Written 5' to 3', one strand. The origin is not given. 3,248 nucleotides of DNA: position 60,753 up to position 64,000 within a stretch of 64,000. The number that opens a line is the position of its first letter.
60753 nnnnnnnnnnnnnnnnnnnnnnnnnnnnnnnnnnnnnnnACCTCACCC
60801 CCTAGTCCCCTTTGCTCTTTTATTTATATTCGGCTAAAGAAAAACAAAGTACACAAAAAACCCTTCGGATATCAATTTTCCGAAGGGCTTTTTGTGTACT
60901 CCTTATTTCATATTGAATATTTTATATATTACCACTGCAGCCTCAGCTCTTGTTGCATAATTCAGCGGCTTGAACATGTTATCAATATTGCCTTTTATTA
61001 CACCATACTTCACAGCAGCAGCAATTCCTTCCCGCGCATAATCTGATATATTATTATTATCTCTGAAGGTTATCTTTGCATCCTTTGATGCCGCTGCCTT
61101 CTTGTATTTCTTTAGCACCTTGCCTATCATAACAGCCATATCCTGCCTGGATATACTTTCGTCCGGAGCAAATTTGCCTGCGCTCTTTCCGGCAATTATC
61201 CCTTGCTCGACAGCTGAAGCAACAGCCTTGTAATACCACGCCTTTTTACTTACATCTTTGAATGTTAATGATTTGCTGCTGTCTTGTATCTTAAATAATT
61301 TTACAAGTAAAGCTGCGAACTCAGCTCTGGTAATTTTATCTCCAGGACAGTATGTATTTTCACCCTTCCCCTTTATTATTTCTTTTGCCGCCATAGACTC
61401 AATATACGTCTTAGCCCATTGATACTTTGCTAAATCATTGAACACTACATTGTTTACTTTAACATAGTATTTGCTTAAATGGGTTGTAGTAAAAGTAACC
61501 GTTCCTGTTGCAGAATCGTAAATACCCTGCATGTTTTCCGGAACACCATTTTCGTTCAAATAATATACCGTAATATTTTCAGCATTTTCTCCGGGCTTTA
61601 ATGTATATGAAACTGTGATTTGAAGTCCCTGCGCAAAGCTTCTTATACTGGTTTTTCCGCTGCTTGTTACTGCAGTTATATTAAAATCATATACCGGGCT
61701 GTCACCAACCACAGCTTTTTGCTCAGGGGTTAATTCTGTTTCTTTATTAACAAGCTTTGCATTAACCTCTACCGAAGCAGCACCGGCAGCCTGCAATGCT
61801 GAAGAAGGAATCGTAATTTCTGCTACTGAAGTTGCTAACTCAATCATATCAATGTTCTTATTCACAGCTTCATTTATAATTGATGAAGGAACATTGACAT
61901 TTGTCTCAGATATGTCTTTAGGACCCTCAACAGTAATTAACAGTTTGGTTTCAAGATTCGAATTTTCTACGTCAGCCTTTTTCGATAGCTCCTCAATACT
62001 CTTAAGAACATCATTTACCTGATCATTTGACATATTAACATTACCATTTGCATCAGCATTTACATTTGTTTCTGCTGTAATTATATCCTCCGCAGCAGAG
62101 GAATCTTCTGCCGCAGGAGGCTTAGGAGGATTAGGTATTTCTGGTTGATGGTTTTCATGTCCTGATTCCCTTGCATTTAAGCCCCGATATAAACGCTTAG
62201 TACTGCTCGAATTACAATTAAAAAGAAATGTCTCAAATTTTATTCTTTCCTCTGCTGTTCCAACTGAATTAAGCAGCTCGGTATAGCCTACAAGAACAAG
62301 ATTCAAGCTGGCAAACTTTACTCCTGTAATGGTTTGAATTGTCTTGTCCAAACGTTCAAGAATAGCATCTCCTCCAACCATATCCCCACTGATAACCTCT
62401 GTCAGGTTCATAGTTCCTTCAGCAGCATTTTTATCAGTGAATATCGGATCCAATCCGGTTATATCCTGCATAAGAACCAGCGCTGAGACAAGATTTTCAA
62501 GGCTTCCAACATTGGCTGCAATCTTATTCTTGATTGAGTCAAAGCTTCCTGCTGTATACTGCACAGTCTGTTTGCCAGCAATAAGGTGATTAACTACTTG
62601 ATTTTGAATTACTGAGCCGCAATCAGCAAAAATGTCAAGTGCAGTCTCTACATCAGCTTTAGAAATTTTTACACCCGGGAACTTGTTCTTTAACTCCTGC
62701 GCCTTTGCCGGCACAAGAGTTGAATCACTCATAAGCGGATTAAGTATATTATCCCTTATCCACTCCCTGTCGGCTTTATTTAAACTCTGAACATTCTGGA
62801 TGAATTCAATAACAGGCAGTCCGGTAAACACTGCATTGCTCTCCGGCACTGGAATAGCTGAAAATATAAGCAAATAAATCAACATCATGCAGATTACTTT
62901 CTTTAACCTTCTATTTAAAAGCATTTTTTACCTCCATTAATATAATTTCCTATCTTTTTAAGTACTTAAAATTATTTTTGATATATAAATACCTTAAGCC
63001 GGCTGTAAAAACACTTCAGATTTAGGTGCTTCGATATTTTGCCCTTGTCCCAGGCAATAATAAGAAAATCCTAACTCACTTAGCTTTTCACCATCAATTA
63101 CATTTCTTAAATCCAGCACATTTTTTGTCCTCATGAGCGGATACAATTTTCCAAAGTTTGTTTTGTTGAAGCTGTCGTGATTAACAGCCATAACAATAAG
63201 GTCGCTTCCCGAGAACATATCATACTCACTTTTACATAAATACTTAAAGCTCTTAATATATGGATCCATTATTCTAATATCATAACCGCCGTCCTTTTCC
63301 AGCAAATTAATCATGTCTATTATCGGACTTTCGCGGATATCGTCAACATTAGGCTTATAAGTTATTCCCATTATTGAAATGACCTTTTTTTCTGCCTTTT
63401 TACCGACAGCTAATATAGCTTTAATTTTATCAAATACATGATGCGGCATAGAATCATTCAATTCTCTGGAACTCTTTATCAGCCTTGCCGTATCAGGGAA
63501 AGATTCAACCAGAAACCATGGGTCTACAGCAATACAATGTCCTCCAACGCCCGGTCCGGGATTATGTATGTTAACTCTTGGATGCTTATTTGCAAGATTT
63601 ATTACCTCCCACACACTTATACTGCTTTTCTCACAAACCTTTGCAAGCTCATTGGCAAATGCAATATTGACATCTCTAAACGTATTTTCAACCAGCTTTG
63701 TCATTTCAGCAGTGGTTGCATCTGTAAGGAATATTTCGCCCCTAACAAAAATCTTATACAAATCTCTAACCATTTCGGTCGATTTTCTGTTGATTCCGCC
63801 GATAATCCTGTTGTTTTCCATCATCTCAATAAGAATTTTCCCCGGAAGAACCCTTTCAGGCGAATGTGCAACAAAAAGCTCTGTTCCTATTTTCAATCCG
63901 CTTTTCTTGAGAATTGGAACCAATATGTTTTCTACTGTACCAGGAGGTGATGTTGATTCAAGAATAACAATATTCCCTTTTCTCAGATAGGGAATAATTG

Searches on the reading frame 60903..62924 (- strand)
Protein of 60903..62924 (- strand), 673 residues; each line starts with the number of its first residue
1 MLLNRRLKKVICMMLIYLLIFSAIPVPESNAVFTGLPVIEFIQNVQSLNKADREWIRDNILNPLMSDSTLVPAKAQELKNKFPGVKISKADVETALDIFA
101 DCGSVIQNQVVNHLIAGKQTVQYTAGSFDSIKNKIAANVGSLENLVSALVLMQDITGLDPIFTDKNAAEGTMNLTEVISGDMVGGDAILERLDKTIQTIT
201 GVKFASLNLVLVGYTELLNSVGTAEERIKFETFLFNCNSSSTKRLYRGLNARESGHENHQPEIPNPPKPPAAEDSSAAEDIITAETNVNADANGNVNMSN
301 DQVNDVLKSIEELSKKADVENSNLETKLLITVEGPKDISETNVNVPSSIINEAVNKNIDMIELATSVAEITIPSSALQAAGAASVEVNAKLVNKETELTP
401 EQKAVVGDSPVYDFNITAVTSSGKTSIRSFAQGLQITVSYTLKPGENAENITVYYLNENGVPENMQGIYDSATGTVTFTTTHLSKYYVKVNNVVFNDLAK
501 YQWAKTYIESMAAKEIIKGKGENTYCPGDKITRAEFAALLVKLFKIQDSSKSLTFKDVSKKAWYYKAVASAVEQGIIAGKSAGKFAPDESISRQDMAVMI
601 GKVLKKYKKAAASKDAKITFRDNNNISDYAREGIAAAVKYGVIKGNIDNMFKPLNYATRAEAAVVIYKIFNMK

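Call 35: search_protein_families(library=pfam, proteins=[window:60903-62924:-], max_evalue=0.1)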
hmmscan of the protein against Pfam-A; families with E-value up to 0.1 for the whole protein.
window:60903-62924:- (673 aa): 2 families
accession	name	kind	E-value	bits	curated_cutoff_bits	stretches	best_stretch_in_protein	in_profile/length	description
PF00395.25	SLH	-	8.5e-35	118.9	20.8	3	554-597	1-44/44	S-layer homology domain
PF22365.1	PfNDH2_hel_ins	-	0.084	13.3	27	0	65-92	14-41/65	PfNDH2 helical insertion domain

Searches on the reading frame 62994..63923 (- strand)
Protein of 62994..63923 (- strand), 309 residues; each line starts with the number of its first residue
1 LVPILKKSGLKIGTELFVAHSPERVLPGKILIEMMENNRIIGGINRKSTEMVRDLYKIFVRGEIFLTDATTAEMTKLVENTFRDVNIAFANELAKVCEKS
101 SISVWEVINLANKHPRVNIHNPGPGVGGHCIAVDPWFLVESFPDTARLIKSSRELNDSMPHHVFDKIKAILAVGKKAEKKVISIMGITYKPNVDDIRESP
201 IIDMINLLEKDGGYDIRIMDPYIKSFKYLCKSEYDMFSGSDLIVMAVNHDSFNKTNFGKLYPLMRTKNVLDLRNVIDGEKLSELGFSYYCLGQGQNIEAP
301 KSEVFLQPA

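Call 79: search_protein_families(library=pfam, proteins=[window:62994-63923:-], max_evalue=0.01)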
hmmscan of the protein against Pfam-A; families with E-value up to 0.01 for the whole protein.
window:62994-63923:- (309 aa): 3 families
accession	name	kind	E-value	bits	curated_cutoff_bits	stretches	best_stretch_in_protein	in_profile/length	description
PF00984.24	UDPG_MGDP_dh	-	2.1e-28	98.7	25.4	1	71-157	2-93/94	UDP-glucose/GDP-mannose dehydrogenase family, central domain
PF03720.21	UDPG_MGDP_dh_C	-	1.2e-22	80.7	30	1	184-277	2-102/103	UDP-glucose/GDP-mannose dehydrogenase family, UDP binding domain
PF03721.20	UDPG_MGDP_dh_N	-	2.3e-07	31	27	1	3-53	134-185/187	UDP-glucose/GDP-mannose dehydrogenase family, NAD binding domain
